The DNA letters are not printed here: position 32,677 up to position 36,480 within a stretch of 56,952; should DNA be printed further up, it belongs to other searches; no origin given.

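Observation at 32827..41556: Four-gene, co-directional cassette (last three genes translationally coupled): PLD-SNF2 helicase, MmeI-like N6A methyltransferase, ABC ATPase, DUF4276. Candidate composite defence system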

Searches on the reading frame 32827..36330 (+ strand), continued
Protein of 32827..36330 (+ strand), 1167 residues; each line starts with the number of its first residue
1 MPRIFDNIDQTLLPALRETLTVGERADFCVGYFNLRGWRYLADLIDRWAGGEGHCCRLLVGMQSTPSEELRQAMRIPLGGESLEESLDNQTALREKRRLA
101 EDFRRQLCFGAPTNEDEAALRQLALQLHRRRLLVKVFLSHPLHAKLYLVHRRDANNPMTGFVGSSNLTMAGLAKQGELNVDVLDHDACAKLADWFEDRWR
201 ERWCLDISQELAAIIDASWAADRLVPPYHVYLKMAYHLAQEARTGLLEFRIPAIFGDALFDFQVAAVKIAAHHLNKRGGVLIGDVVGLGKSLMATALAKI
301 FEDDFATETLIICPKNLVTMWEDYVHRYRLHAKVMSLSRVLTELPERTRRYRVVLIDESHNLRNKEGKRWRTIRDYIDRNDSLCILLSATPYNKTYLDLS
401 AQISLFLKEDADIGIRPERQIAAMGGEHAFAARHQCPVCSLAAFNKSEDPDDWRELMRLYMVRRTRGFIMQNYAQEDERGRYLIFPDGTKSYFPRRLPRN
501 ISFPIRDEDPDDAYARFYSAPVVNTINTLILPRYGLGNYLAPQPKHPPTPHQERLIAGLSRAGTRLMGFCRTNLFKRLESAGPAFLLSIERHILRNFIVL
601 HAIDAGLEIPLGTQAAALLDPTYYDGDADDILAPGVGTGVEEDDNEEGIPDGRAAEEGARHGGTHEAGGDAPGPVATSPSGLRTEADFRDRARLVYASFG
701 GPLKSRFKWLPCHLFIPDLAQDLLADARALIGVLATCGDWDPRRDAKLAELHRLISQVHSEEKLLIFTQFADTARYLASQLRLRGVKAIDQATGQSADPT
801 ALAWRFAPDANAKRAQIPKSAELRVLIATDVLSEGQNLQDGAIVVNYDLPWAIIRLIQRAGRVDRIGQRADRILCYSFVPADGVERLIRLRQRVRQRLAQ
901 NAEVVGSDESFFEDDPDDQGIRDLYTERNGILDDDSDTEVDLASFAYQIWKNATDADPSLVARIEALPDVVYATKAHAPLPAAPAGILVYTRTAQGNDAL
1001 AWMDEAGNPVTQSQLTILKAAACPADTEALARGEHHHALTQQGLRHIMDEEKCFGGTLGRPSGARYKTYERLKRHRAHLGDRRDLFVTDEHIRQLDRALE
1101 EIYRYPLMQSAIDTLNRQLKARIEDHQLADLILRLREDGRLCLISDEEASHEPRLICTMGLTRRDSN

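Call 107: predict_structure(alignment_id=A2)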
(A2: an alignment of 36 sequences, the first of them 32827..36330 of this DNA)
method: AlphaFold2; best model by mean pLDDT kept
length: 1167 residues; sequences in the alignment: 36
mean_pLDDT: 50.6   pTM: 0.28
mean pLDDT of the five models: 50.6, 48.7, 48.5, 46.7, 41.5
residues with pLDDT >= 90: 0; 70-90: 217; 50-70: 350; < 50: 600
segments of 3 or more residues with pLDDT < 50: 1-4, 6-11, 74-87, 109-112, 139-193, 220-269, 282-289, 390-395, 410-467, 494-502, 517-519, 522-549, 552-593, 608-689, 694-711, 733-740, 794-796, 831-837, 849-958, 962-972, 994-997, 1013-1027, 1053-1062, 1106-1108, 1139-1155, 1164-1167
pLDDT, mean of each block of 10 residues (from residue 1): 43 60 60 68 76 69 54 47 47 70 66 63 85 67 28 27 26 26 34 55 68 68 27 27 26 29 44 50 46 62 62 76 75 77 56 71 58 71 59 48 59 37 39 30 27 32 42 65 64 49 51 53 44 37 44 44 31 29 33 50 53 33 27 26 28 25 25 26 40 45 35 54 59 44 65 83 72 72 83 56 70 65 76 46 56 34 42 45 38 38 30 36 31 26 32 42 41 54 66 53 76 45 48 67 73 42 64 80 60 78 53 67 79 63 34 50 46
secondary structure, 60 per line:
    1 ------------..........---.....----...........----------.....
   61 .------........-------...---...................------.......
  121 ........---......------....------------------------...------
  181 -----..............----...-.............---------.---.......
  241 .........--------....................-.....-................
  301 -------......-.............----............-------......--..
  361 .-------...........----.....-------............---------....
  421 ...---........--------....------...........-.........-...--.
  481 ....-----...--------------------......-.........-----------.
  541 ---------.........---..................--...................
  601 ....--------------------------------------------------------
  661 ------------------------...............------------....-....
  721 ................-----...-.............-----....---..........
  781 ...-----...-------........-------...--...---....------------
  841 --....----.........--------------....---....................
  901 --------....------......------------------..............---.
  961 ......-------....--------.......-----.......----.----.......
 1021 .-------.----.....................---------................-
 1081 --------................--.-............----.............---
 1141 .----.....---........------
elements in order (helices of 4 or more, strands of 3 or more residues): H13-22 E26-30 H35-45 E56-61 H68-75 H89-107 H114-128 E132-137 H144-147 H186-199 E204-206 H208-220 H234-249 H258-277 E279-283 H285-300 E308-313 H315-327 E332-336 H337-343 E351-356 H369-379 E384-388 H396-407 H417-423 H427-434 H443-446 H453-463 H465-473 E475-477 E480-484 E490-492 H513-518 H520-528 H550-558 H562-579 H582-604 H685-699 H717-736 H746-758 E764-767 H771-783 E789-791 H799-806 E825-828 E843-846 H851-859 E874-877 H881-900 H909-912 H919-924 H943-956 H960-966 E974-977 E986-992 E998-1004 H1014-1021 H1034-1054 H1064-1079 H1089-1104 H1109-1120 H1125-1137 H1146-1150 E1154-1161

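Call 108: search_solved_structures(query=A2, max_evalue=0.001)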
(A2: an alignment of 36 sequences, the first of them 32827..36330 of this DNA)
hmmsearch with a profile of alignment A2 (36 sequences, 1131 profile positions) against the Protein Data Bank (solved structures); distinct sequences matched with E-value up to 0.001: 71 (the best 60 are shown).
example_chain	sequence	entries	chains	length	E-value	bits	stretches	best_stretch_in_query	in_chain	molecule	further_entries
1fuk_A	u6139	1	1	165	2.7e-08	35.2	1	729-842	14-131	EUKARYOTIC INITIATION FACTOR 4A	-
1wp9_A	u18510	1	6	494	2.9e-08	35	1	686-834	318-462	ATP-dependent RNA helicase, putative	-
1fuu_A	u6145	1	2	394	1.4e-07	32.8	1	727-842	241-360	YEAST INITIATION FACTOR 4A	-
2vso_A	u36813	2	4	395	1.4e-07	32.8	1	727-842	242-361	ATP-DEPENDENT RNA HELICASE EIF4A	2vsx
8kca_A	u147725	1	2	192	1.8e-07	32.5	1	716-874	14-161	Probable ATP-dependent RNA helicase DDX53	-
1hv8_A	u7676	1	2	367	6.5e-07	30.6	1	780-842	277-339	PUTATIVE ATP-DEPENDENT RNA HELICASE MJ0669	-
8so8_A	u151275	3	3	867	8.3e-07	30.2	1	791-841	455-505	RNA polymerase-associated protein RapA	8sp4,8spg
6bog_A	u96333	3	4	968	1.1e-06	29.8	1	791-841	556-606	RNA polymerase-associated protein RapA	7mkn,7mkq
7m8e_F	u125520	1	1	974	1.1e-06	29.8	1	791-841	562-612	RNA polymerase-associated protein RapA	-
4s20_K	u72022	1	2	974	1.1e-06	29.8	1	791-841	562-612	RNA polymerase-associated protein RapA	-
9i9f_A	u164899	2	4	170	1.5e-06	29.4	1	788-840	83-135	Eukaryotic initiation factor 4A-I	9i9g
1z63_A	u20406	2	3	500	2.2e-06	28.8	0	270-397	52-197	Helicase of the snf2/rad54 family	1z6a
4d25_A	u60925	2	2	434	2.8e-06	28.5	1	788-845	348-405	BMVLG PROTEIN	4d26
5jxr_A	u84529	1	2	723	2.8e-06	28.4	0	789-867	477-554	Chromatin-remodeling complex ATPase-like protein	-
6ftx_W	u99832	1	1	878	5e-06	27.6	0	730-877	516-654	Chromatin-remodeling ATPase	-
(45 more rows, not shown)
